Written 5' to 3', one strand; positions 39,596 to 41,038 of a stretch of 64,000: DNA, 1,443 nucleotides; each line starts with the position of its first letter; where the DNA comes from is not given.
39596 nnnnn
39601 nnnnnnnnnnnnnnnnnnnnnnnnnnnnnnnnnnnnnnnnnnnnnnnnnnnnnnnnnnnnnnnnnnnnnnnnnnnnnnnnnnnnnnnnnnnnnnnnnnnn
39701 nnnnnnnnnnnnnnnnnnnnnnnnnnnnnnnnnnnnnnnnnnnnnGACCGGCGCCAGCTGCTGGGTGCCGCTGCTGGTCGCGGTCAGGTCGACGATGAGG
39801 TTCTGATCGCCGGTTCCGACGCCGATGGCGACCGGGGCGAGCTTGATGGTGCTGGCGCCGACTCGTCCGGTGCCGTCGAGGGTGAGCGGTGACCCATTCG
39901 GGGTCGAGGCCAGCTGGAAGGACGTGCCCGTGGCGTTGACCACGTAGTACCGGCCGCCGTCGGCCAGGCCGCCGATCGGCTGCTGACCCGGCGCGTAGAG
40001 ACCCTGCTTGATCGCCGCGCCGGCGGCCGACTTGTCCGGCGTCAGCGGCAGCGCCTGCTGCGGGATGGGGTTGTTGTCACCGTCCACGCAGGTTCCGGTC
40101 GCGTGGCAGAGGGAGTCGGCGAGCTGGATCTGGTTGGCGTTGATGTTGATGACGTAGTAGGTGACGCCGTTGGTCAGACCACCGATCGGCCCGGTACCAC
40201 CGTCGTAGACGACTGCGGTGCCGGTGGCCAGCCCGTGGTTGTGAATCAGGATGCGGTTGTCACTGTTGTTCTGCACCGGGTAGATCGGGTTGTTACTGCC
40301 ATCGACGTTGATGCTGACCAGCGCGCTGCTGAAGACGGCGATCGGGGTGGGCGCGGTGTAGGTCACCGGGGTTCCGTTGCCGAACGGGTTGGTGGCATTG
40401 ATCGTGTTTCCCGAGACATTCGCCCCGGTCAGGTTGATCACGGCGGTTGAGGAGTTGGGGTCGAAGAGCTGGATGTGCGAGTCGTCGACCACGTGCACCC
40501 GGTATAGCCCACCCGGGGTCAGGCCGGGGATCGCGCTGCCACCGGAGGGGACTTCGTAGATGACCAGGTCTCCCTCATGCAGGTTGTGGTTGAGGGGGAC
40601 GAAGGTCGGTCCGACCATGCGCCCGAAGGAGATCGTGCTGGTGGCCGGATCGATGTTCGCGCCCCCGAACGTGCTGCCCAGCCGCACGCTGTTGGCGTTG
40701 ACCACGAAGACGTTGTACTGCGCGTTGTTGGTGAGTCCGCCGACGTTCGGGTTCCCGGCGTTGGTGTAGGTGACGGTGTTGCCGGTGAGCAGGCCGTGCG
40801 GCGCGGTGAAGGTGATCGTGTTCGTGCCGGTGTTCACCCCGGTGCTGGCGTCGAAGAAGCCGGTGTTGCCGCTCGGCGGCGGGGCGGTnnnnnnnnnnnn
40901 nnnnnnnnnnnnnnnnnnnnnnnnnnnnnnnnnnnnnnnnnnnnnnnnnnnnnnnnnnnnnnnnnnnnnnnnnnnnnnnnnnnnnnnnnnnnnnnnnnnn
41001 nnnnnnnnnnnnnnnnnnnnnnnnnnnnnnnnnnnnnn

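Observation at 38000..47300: Unclassified Cys-containing ~60-aa module (G-x-V-x-Y-x-GGG-x-IGGL-x-G-x-YYV...IQLA-x-T-x-C-x-ATGTC)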

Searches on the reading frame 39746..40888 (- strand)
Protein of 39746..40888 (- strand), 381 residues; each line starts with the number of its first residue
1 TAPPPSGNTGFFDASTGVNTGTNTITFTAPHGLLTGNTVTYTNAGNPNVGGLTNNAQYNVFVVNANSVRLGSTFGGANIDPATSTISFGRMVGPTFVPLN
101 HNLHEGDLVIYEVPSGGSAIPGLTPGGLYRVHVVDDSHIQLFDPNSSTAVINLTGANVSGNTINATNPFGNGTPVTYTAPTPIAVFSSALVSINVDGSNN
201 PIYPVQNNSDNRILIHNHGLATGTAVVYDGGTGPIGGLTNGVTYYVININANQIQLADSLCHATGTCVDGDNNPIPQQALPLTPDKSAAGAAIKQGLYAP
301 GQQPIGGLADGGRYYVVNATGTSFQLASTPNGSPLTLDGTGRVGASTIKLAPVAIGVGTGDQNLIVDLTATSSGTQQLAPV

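Call 8: search_protein_families(library=pfam, proteins=[window:39746-40888:-], max_evalue=5)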
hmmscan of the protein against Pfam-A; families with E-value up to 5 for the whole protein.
window:39746-40888:- (381 aa): 1 family
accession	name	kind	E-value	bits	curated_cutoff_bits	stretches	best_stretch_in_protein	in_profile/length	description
PF19081.6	Ig_7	-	4.4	8.1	27.3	1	220-253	36-69/84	Ig-like domain CHU_C associated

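Call 14: find_homologous_proteins(query=window:39806-40888:-)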
Query window:39806-40888:- (361 aa): 8 proteins with E <= 0.001 among 8000 candidates.
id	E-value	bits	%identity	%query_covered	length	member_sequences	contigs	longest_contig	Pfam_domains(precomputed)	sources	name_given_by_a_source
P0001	7.1e-82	294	49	95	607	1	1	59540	-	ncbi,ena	-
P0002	3.6e-65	239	56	61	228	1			-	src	-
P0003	5.7e-25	106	27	100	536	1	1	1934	PF00700.28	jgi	jgi:flagellin-like hook-associated protein FlgL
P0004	5.7e-20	90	28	86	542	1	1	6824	PF00700.28,PF16190.12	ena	-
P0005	3.8e-11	61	29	72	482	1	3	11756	-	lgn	-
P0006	2.9e-9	55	46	17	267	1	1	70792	-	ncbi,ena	-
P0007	2.7e-4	38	54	14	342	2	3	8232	PF16724.12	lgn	-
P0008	3.0e-4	38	48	17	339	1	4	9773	PF16724.12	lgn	-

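Call 23: search_protein_families(library=phrogs, proteins=[window:39806-40888:-, P0005, P0007], max_evalue=0.01)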
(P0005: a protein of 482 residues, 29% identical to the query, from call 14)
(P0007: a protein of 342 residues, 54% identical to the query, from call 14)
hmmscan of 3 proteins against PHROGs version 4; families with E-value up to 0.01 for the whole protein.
window:39806-40888:- (361 aa): 3 families
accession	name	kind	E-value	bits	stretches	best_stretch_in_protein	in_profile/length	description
phrog_2885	-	tail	1.7e-23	82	2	99-259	835-989/4179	baseplate wedge subunit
phrog_4711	-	unknown function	4.8e-05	24.2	0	208-269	107-162/296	-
phrog_9370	-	tail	0.00077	19.3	0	208-269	274-329/460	tail fiber protein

P0005 (482 aa): 4 families
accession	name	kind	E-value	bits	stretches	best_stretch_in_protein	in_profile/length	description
phrog_2885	-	tail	6.2e-27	93.4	3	225-318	2948-3051/4179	baseplate wedge subunit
phrog_32294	-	tail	1.5e-22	79.2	2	228-315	989-1075/2435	baseplate wedge subunit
phrog_38233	-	tail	1.6e-17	63.7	3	47-116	277-343/896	tail fiber protein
phrog_30390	-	unknown function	1.7e-10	41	1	36-149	447-556/766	-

P0007 (342 aa): 9 families
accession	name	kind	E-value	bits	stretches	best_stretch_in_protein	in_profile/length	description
phrog_227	-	tail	2.2e-58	198.8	2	193-326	102-233/278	tail sheath stabilizer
phrog_2885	-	tail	2.9e-12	44.7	1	118-193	938-1018/4179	baseplate wedge subunit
phrog_32294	-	tail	4.7e-10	37.8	1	80-194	960-1076/2435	baseplate wedge subunit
phrog_38233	-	tail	1.6e-09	37.3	1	114-185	275-342/896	tail fiber protein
phrog_22065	-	tail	2.5e-08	34.3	1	196-298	106-207/456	tail sheath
phrog_11196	-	tail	5.5e-07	30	1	198-317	117-235/441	tail sheath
phrog_4711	-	unknown function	0.00011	23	1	96-189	85-170/296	-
phrog_9370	-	tail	0.00013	21.9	1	92-190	248-338/460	tail fiber protein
phrog_30390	-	unknown function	0.0008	18.9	1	121-194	463-535/766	-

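Call 36: search_protein_families(library=ncbifam, proteins=[window:39806-40888:-, P0003], max_evalue=1)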
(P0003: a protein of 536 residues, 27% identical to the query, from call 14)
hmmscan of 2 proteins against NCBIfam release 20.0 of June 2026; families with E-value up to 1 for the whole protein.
window:39806-40888:- (361 aa): 1 family
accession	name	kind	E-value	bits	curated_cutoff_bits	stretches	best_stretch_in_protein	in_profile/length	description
NF045639.1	GCX_COOH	domain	0.093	12.6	26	1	159-180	3-24/49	3-coathanger stack domain-containing protein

P0003 (536 aa): 21 families
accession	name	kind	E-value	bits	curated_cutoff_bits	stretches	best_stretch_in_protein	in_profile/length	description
NF009448.0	PRK12806.1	equivalog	5.1e-24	84.9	531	1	265-536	213-474/475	flagellin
NF009444.0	PRK12802.1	equivalog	2.7e-22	79.6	332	1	413-535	158-281/282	flagellin domain-containing protein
NF006468.0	PRK08869.1-3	subfamily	2.5e-21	76.2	436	1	444-536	286-378/378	polar flagellin E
NF006466.0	PRK08869.1-1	subfamily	3e-21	76.4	426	1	384-536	222-377/377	flagellin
NF005294.0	PRK06819.1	subfamily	3e-20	73.1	387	1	370-536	208-376/376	FliC/FljB family flagellin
NF006467.0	PRK08869.1-2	subfamily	5.6e-20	71.8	443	1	320-536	183-400/400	flagellin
NF009446.0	PRK12804.1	subfamily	5.3e-19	68.8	352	1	421-536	187-301/301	flagellin Hag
NF006469.0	PRK08869.1-4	equivalog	1.1e-18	67.8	627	1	444-535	284-376/377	flagellin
NF005953.0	PRK08026.1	subfamily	2.4e-17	63.7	619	1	398-536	400-547/548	FliC/FljB family flagellin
NF009450.0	PRK12808.1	equivalog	4e-17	62.9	476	1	407-535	346-475/476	flagellin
NF038071.1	lat_flg_LafA_2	exception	4.7e-16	59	365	1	409-536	162-284/284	lateral flagellin LafA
NF009449.0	PRK12807.1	subfamily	1.5e-15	57.6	347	1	425-535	176-286/287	flagellin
NF006470.0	PRK08869.1-5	equivalog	3.6e-14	52.8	423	1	340-535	189-387/388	flagellin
NF009445.0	PRK12803.1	equivalog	3.9e-11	42.8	450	1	433-536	232-335/335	flagellin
NF009447.0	PRK12805.1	equivalog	3.1e-09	36.8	404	1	432-534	181-284/287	FliC/FljB family flagellin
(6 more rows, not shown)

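Call 39: find_encoding_contigs(protein=P0001, flank=10000, max_places=3)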
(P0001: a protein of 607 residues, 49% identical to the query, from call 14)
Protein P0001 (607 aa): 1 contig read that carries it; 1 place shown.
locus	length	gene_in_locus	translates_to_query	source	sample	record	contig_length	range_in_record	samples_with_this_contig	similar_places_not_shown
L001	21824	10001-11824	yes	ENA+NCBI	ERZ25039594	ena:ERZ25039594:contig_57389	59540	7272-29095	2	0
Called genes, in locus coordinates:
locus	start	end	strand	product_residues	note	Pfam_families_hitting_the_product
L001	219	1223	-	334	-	-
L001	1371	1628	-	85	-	-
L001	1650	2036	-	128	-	-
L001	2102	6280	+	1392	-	-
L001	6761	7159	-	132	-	-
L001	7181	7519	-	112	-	-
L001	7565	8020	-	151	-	-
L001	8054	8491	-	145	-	-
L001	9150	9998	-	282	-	-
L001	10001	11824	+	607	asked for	-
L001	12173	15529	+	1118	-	-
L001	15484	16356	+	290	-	-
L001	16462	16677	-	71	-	-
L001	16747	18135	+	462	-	PF00664:ABC_membrane, PF00005:ABC_tran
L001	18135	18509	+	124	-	PF00005:ABC_tran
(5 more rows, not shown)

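Call 77: find_related_loci(query=window:39806-40888:-, collection=genome_contigs, flank=10000)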
Query window:39806-40888:- (361 aa) in genome_contigs; peptide patterns used: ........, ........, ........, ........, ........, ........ (x = any residue, [..] = any of these).
46 stretches matched a pattern; 10 encode a relative of the query (tblastn E <= 1e-3); 10 distinct loci.
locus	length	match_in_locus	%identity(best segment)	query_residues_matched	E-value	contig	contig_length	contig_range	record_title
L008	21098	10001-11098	58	1-360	5e-119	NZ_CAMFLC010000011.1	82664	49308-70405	MAG: uncultured Leifsonia sp. isolate SRR12456161_bin.8_metaWRAP_v1.3_MAG ERZ12289963.181, whole genome shotgun sequence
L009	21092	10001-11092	55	1-358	1e-117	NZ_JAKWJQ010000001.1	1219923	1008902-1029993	Humibacter sp. RRB41 Scaffold1, whole genome shotgun sequence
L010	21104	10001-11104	57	1-361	2e-121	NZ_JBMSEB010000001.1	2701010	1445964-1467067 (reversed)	Rathayibacter sp. KR2-224 contig1, whole genome shotgun sequence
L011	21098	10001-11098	59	1-360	7e-126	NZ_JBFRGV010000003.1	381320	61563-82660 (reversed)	Leifsonia sp. 2MCAF36 SCAFFOLD_2, whole genome shotgun sequence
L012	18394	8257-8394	52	300-343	8e-6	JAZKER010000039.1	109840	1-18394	MAG: Verrucomicrobiota bacterium isolate DC_HB_02_SPN181219-bin043_1 DCHB02SPN_B043_1_000000000039, whole genome shotgun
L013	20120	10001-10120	50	306-343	8e-6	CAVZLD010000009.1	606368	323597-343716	MAG: uncultured Planctomycetaceae bacterium isolate MFD03804.bin.2.145 genome assembly, contig: contig_4740, whole genom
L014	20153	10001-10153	51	298-340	2e-5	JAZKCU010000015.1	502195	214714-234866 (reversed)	MAG: Verrucomicrobiota bacterium isolate DC_HB_01_SPN181219-bin008 DCHB01SPN_B008_0_000000000015, whole genome shotgun s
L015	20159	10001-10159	45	298-344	2e-5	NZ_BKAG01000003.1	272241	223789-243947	Brevifollis gellanilyticus strain NBRC 108608 sequence003, whole genome shotgun sequence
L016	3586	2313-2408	59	306-337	1e-4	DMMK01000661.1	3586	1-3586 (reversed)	MAG TPA_asm: Verrucomicrobiales bacterium isolate UBA9449 contig_6023, whole genome shotgun sequence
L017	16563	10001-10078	58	307-332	6e-4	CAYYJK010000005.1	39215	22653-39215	MAG TPA_asm: uncultured Brevifollis sp. isolate binchicken_co263_339 genome assembly, contig: NODE_466_length_39215_cov_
